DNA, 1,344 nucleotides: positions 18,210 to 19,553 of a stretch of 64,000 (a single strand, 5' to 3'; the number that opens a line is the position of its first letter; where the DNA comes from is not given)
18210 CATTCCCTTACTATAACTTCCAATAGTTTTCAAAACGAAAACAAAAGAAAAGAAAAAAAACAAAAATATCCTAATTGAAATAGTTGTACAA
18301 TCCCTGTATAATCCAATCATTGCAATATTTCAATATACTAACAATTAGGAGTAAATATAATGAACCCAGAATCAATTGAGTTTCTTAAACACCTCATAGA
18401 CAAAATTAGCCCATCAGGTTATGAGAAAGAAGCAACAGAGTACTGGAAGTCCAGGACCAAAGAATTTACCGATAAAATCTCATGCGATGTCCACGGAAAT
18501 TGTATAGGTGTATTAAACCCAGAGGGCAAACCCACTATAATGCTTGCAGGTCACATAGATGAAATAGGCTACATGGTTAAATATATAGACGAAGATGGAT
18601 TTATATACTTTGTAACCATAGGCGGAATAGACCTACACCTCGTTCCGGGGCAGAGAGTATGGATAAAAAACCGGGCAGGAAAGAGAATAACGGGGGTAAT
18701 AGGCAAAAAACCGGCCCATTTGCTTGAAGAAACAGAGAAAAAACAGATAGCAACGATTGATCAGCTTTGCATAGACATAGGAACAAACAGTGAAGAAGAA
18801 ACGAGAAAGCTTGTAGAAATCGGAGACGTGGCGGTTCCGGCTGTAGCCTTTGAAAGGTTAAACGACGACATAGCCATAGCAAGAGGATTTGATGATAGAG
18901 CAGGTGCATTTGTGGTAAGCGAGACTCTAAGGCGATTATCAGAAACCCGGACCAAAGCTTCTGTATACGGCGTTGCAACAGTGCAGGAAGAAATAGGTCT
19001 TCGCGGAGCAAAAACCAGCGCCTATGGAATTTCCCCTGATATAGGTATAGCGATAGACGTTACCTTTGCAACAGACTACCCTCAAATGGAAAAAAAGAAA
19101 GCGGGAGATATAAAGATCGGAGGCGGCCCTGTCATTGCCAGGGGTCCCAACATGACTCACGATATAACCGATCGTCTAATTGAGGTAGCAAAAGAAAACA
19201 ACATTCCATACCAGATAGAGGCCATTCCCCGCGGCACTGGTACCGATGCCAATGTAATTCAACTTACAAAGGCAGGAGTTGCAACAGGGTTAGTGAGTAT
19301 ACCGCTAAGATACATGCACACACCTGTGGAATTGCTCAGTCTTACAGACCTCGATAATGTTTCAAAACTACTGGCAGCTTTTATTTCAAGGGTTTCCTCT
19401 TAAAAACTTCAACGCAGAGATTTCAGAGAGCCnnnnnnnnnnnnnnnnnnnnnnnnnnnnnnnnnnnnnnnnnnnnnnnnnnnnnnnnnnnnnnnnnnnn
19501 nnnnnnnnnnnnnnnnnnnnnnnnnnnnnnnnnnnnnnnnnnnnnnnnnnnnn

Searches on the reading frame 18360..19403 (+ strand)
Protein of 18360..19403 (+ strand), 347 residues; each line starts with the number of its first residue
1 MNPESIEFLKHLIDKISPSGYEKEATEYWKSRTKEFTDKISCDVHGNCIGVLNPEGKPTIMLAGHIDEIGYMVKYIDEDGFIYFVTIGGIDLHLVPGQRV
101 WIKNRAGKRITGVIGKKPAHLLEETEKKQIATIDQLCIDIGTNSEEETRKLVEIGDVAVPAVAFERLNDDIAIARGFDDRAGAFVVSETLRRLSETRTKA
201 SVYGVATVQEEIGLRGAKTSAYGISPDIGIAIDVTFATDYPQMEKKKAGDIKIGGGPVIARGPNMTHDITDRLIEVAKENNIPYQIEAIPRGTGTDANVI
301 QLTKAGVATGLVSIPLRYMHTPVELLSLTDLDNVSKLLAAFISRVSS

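Call 7: search_protein_families(library=pfam, proteins=[window:18360-19403:+], max_evalue=0.01)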
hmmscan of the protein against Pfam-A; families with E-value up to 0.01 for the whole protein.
window:18360-19403:+ (347 aa): 4 families
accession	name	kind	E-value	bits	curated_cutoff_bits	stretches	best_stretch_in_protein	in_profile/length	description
PF05343.19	Peptidase_M42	-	1.7e-94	316.6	23.2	1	46-337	1-292/292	M42 glutamyl aminopeptidase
PF01546.33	Peptidase_M20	-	1.5e-07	32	24.6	1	166-343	21-205/206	Peptidase family M20/M25/M40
PF02127.20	Peptidase_M18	-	2.9e-05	23.5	24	1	228-341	317-431/432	Aminopeptidase I zinc metalloprotease (M18)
PF04389.22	Peptidase_M28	-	0.0021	18.2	21.3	0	176-282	29-127/193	Peptidase family M28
